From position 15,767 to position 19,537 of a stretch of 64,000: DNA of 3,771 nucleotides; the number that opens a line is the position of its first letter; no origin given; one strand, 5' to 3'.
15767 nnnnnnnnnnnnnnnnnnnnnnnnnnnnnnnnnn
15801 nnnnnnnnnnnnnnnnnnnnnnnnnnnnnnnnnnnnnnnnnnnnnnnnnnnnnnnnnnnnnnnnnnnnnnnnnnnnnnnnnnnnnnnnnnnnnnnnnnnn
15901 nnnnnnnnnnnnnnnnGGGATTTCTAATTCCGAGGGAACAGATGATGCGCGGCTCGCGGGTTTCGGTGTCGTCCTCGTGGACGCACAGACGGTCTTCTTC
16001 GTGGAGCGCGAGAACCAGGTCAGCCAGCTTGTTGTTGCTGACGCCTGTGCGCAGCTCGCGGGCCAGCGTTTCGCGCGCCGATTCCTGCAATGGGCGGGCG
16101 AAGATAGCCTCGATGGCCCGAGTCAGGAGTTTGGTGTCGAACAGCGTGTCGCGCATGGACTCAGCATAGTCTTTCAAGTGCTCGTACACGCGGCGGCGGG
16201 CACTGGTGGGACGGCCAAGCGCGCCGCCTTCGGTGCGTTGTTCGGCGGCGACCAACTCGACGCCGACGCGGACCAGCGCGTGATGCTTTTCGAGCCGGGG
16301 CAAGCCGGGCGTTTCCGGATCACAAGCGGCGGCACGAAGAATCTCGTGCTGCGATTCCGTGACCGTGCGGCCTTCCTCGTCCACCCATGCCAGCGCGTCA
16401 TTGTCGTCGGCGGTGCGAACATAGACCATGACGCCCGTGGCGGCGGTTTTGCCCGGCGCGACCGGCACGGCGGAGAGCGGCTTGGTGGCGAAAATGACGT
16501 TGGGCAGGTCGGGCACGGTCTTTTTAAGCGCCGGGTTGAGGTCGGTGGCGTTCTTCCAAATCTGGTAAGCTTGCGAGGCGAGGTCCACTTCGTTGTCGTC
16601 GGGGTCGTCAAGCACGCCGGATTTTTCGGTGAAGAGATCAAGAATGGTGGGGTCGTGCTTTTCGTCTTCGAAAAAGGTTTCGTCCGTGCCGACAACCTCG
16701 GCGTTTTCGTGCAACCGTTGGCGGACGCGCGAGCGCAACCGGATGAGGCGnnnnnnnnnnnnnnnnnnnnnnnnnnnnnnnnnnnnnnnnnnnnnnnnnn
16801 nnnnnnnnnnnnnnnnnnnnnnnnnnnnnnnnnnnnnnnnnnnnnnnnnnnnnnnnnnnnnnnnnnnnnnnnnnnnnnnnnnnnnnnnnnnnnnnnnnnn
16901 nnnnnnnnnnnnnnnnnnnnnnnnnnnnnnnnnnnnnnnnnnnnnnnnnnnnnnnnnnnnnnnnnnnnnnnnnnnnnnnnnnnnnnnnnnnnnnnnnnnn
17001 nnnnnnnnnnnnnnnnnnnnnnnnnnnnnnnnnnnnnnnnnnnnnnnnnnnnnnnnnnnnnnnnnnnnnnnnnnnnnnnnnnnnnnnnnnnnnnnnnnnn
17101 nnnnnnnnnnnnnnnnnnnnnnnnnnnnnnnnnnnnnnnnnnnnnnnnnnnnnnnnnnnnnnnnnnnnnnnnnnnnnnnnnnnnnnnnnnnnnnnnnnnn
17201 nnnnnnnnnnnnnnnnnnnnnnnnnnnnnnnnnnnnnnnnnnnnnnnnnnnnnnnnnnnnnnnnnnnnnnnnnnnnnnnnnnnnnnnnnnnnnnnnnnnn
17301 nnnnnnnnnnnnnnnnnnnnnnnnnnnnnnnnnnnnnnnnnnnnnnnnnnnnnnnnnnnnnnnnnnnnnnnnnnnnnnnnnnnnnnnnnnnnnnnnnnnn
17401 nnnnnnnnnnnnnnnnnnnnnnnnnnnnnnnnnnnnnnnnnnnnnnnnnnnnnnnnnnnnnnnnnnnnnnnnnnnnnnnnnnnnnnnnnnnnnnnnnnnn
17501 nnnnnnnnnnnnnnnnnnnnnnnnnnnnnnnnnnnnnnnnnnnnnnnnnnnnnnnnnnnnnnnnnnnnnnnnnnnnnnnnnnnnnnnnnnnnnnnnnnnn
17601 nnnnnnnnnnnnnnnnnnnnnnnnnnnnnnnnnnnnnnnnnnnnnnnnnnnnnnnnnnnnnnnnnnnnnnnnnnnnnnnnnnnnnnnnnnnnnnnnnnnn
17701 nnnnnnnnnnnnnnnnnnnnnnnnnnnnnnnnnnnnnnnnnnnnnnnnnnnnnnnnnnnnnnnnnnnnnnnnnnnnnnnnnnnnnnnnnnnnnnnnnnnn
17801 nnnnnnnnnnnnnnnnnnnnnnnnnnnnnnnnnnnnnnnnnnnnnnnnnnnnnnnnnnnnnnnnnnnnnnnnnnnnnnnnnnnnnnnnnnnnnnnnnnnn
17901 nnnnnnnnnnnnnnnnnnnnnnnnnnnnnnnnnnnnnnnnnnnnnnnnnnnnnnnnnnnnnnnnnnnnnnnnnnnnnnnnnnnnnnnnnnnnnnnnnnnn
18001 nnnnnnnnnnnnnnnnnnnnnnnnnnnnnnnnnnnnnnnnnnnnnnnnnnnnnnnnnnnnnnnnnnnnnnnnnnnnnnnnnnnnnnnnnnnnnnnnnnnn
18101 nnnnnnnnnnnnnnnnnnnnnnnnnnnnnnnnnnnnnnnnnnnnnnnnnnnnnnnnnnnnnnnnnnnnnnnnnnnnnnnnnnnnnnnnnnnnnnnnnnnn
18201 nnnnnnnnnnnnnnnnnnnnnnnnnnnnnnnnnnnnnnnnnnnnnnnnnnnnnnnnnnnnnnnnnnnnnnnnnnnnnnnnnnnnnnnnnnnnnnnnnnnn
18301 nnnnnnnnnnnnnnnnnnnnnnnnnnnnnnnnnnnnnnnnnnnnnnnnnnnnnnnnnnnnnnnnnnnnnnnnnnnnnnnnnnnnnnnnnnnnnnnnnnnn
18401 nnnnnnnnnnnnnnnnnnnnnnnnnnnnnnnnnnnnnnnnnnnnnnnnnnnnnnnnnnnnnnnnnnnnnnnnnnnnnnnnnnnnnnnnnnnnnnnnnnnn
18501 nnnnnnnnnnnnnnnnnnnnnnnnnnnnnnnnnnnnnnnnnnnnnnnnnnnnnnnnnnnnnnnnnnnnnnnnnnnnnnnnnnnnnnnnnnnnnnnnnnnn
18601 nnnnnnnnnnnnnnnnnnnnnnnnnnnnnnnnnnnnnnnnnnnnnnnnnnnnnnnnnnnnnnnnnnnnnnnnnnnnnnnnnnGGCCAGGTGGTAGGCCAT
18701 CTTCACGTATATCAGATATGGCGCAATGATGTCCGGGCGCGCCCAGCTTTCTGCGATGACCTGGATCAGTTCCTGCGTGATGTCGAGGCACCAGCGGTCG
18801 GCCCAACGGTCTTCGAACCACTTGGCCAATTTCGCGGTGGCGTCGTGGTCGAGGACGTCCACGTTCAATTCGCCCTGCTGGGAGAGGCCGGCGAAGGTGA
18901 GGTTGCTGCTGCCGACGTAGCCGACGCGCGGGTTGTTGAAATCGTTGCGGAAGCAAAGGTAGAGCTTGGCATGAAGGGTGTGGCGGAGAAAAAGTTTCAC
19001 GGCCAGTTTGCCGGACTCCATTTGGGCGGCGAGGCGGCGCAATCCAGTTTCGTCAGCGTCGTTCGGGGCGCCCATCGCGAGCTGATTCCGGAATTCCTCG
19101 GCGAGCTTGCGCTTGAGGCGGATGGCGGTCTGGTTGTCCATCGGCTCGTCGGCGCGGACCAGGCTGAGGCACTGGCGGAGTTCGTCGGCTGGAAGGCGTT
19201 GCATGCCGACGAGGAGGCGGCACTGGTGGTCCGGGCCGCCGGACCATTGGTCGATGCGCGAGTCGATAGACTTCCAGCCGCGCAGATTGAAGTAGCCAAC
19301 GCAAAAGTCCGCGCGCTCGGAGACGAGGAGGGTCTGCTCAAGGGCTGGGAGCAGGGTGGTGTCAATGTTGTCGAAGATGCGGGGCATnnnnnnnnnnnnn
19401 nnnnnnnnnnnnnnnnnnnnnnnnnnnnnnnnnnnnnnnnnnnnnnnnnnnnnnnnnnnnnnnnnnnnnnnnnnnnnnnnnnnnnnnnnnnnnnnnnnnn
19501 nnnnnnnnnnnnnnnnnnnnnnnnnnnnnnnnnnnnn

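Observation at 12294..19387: PLD-SNF2 helicase fusion paired with a nuclease-less giant methyltransferase: a split Type ISP-like or DrmA/B-less DISARM-like core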

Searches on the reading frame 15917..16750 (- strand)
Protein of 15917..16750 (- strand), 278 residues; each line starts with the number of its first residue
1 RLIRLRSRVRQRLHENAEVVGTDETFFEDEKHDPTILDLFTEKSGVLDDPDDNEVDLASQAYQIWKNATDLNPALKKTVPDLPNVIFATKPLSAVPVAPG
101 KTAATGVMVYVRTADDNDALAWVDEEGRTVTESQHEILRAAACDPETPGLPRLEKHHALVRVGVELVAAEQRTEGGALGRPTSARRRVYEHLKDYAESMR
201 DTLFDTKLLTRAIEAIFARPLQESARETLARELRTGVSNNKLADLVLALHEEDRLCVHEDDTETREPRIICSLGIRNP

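Call 56: predict_structure(alignment_id=A4)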
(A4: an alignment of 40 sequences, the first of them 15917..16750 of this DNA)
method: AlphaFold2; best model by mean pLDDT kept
length: 278 residues; sequences in the alignment: 40
mean_pLDDT: 57.5   pTM: 0.42
mean pLDDT of the five models: 57.5, 55.1, 53.6, 52.9, 49.3
residues with pLDDT >= 90: 12; 70-90: 68; 50-70: 75; < 50: 123
segments of 3 or more residues with pLDDT < 50: 1-64, 74-101, 131-150, 263-265
pLDDT, mean of each block of 10 residues (from residue 1): 33 38 37 39 38 41 49 39 30 40 58 55 67 42 38 62 67 60 82 85 79 86 83 87 92 81 51 53
secondary structure, 60 per line:
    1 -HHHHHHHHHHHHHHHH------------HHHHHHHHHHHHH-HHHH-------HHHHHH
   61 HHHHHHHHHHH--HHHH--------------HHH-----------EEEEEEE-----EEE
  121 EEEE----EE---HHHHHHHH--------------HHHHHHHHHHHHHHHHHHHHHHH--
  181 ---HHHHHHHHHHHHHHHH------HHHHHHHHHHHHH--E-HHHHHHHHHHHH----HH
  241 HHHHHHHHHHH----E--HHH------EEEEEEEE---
elements in order: H2-17 H30-42 H44-47 H55-71 H74-77 E106-112 E118-124 H134-141 H156-178 H184-199 H206-218 H223-234 H239-251 E268-275

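Call 69: search_protein_families(library=pfam, proteins=[window:15917-16750:-], max_evalue=10)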
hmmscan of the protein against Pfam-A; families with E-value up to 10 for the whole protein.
window:15917-16750:- (278 aa): 1 family
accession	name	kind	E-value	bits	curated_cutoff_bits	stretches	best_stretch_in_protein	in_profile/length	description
PF16068.10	DUF4810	-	0.12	13.3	34.7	1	88-134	34-79/85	Domain of unknown function (DUF4810)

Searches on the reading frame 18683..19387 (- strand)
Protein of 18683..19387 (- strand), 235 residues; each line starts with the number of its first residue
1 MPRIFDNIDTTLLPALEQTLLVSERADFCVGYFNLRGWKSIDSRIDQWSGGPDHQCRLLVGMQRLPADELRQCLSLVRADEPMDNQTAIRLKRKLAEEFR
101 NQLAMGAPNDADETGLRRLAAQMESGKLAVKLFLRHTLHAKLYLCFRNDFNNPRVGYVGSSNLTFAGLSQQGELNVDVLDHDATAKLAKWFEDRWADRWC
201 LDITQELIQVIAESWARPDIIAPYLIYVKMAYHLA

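Call 69: search_protein_families(library=pfam, proteins=[window:18683-19387:-], max_evalue=10)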
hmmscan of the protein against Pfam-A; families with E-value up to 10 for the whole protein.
window:18683-19387:- (235 aa): 2 families
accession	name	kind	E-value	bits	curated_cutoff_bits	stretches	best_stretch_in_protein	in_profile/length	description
PF13091.12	PLDc_2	-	8.4e-09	35.8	27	1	112-195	54-132/132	PLD-like domain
PF09565.16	RE_NgoFVII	-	5.1e-07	29.6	23.8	1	121-193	75-147/162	NgoFVII restriction endonuclease N-terminal PLD domain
